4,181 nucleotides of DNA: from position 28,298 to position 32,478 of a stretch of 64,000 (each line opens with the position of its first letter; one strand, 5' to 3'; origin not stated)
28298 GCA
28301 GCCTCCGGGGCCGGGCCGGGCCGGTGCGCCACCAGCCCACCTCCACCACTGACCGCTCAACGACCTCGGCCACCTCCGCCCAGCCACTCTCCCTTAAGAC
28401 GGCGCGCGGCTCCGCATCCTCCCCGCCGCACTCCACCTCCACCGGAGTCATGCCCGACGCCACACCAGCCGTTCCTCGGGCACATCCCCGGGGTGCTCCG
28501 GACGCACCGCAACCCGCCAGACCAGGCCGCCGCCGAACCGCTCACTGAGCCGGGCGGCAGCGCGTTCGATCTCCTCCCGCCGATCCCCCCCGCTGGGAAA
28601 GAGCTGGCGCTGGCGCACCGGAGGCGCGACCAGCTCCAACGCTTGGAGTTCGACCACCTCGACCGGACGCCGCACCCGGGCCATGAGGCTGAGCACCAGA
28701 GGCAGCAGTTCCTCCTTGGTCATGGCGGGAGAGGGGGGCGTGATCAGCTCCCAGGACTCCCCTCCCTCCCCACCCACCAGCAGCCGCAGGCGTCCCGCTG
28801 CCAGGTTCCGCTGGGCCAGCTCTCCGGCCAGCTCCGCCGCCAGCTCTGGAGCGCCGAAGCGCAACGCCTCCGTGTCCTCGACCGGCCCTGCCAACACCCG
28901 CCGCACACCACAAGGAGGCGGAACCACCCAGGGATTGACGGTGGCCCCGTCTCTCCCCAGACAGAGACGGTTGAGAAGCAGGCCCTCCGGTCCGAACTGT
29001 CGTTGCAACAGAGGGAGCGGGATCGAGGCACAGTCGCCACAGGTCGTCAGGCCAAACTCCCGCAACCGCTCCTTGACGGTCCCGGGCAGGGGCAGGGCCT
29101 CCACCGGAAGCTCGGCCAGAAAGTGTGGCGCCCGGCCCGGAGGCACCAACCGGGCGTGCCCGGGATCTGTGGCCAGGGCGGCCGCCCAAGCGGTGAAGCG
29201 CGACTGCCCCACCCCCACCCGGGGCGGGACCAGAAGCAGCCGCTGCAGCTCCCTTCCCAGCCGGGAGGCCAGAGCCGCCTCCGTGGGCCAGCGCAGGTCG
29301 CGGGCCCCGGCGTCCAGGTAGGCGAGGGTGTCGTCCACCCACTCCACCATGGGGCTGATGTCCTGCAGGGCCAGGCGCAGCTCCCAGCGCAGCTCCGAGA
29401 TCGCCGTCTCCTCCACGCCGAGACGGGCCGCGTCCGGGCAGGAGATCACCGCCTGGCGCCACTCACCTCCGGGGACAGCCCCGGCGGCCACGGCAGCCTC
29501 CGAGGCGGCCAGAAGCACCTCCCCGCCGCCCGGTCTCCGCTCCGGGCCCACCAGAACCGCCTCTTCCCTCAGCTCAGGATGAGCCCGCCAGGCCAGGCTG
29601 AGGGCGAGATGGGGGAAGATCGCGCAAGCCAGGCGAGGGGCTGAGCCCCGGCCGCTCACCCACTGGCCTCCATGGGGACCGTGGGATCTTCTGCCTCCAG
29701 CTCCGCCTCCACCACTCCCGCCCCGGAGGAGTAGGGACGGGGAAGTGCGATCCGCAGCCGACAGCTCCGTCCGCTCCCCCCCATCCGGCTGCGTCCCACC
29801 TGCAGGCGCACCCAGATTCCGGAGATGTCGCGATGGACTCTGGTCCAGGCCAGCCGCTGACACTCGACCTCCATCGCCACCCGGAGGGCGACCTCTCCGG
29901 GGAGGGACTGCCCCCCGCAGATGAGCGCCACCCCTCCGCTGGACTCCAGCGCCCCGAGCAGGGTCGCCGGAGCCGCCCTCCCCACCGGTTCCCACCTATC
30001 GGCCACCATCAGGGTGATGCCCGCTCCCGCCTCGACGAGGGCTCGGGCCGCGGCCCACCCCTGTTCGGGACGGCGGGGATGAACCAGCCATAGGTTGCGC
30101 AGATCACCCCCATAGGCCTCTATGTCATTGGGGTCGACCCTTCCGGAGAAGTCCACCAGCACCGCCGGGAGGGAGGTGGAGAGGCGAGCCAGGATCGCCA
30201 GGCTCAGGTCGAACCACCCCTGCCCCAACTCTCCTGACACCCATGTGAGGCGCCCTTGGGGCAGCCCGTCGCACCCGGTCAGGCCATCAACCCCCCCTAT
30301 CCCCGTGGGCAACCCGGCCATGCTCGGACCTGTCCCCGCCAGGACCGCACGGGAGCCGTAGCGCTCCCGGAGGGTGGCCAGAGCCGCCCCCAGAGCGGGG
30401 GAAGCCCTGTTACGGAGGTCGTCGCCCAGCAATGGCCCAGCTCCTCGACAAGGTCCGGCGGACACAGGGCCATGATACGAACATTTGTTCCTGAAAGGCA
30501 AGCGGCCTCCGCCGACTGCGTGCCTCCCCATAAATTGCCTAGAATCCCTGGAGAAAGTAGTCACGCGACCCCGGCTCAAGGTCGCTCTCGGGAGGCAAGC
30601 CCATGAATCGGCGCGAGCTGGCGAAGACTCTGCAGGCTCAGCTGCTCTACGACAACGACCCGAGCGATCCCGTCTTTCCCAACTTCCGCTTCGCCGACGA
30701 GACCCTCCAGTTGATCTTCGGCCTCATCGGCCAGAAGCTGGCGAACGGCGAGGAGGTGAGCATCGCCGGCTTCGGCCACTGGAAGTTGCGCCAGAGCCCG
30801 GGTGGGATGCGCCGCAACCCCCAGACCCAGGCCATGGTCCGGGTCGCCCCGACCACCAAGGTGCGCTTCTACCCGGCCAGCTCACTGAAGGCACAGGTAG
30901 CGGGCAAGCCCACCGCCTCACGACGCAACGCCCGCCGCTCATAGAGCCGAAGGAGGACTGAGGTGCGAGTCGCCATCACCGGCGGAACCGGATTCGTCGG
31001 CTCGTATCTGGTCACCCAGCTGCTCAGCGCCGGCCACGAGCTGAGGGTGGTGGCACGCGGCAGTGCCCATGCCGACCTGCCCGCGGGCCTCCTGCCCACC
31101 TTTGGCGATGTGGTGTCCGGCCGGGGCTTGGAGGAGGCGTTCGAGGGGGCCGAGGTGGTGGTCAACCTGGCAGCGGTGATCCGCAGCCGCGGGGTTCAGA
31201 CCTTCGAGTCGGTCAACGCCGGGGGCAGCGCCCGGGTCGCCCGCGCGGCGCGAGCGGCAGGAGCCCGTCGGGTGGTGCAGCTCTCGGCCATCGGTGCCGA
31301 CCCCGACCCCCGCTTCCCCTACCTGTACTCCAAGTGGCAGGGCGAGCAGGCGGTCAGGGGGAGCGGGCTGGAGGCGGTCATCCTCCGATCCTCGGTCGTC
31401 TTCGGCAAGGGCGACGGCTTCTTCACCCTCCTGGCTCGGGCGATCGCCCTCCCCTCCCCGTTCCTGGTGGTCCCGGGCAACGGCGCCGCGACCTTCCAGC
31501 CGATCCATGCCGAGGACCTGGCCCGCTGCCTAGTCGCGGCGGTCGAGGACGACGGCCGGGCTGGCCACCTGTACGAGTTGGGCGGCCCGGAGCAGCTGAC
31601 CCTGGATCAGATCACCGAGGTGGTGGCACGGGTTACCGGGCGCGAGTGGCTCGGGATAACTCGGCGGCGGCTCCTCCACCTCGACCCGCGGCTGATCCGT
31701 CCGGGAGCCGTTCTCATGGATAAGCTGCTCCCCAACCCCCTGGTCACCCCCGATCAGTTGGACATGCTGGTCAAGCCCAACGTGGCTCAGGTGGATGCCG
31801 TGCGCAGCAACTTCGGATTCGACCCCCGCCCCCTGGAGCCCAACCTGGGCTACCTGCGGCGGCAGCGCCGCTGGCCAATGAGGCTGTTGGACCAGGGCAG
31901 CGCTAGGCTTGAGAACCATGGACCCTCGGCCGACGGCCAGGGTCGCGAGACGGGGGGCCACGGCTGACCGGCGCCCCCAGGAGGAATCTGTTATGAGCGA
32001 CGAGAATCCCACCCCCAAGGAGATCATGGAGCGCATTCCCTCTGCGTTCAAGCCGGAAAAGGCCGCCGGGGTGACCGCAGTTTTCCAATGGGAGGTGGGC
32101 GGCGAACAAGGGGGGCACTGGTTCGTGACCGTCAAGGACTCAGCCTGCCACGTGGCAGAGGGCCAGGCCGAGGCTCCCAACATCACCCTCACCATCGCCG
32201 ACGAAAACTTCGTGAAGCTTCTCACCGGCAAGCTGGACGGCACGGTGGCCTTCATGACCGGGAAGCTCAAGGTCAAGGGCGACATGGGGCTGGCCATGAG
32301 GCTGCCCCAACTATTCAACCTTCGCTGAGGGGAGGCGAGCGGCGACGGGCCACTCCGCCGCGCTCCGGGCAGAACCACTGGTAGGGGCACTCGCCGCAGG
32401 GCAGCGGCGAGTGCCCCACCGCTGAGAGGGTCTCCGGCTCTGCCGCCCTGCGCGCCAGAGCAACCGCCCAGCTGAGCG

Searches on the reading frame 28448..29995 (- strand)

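Call 66: search_protein_families(library=pfam, proteins=[window:28448-29995:-], max_evalue=0.00001)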
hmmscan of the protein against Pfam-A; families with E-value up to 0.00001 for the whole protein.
window:28448-29995:- (515 aa): 1 family
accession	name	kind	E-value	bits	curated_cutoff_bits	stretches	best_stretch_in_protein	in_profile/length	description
PF00817.25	IMS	-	5.9e-09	36.4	23.2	1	133-272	9-146/148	impB/mucB/samB family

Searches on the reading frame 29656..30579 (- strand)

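Call 66: search_protein_families(library=pfam, proteins=[window:29656-30579:-], max_evalue=0.00001)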
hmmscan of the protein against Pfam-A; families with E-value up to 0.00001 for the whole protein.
window:29656-30579:- (307 aa): 1 family
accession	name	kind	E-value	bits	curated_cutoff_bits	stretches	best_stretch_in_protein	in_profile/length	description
PF00154.27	RecA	-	3.4e-08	33.7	27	1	62-194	2-137/262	recA bacterial DNA recombination protein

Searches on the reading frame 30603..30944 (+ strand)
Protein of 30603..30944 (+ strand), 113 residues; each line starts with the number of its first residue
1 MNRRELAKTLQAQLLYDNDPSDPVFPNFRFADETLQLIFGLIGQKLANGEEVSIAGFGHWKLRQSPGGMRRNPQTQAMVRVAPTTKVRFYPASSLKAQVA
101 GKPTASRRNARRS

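Call 68: search_protein_families(library=pfam, proteins=[window:30603-30944:+], max_evalue=0.0001)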
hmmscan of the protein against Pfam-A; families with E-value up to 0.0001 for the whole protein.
window:30603-30944:+ (113 aa): 1 family
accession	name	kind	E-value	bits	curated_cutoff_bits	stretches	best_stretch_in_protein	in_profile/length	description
PF00216.26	Bac_DNA_binding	-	1.2e-14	54.7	22.4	1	29-99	19-89/90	Bacterial DNA-binding protein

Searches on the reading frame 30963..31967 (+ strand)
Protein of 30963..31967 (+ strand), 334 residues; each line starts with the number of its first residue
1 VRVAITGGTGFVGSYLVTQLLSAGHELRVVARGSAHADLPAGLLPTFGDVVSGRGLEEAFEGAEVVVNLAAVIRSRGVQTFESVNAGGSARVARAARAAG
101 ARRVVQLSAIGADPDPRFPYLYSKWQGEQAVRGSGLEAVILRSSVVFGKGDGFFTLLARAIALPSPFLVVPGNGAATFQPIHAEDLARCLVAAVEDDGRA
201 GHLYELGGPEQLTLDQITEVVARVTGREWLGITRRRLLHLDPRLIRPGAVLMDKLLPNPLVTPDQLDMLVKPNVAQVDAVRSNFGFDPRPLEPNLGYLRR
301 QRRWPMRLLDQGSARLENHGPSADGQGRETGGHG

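Call 66: search_protein_families(library=pfam, proteins=[window:30963-31967:+], max_evalue=0.00001)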
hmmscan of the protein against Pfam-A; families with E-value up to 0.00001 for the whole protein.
window:30963-31967:+ (334 aa): 7 families
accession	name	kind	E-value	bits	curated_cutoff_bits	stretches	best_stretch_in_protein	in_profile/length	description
PF01370.27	Epimerase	-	8.9e-26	91.2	20.9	1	3-207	1-240/240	NAD dependent epimerase/dehydratase family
PF13460.12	NAD_binding_10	-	6.1e-17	62.5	27.2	1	7-146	1-146/184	NAD(P)H-binding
PF01073.25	3Beta_HSD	-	2.7e-15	56.6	22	1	4-111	1-118/280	3-beta hydroxysteroid dehydrogenase/isomerase family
PF04321.23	RmlD_sub_bind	-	4.3e-15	56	27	1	1-224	1-230/287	RmlD substrate binding domain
PF07993.18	NAD_binding_4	-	3e-09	36.9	20.1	0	5-28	1-25/258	Male sterility protein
PF05368.20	NmrA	-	1.4e-08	35.2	27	1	2-228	4-237/298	NmrA-like family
PF16363.11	GDP_Man_Dehyd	-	2.3e-07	31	27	1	5-38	2-35/332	GDP-mannose 4,6 dehydratase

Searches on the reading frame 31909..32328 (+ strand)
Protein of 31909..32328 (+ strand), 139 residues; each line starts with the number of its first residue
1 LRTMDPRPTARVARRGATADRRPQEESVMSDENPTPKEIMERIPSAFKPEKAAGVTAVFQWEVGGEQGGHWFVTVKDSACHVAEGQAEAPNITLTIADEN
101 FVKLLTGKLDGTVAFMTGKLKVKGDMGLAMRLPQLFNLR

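Call 68: search_protein_families(library=pfam, proteins=[window:31909-32328:+], max_evalue=0.0001)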
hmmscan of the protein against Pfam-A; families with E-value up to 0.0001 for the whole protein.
window:31909-32328:+ (139 aa): 2 families
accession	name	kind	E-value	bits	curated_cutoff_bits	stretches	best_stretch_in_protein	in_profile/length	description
PF02036.22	SCP2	-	3.1e-23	82.4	21.3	1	39-136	4-100/101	SCP-2 sterol transfer family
PF14864.11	Alkyl_sulf_C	-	4.8e-07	30.5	27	1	46-135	23-112/125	Alkyl sulfatase C-terminal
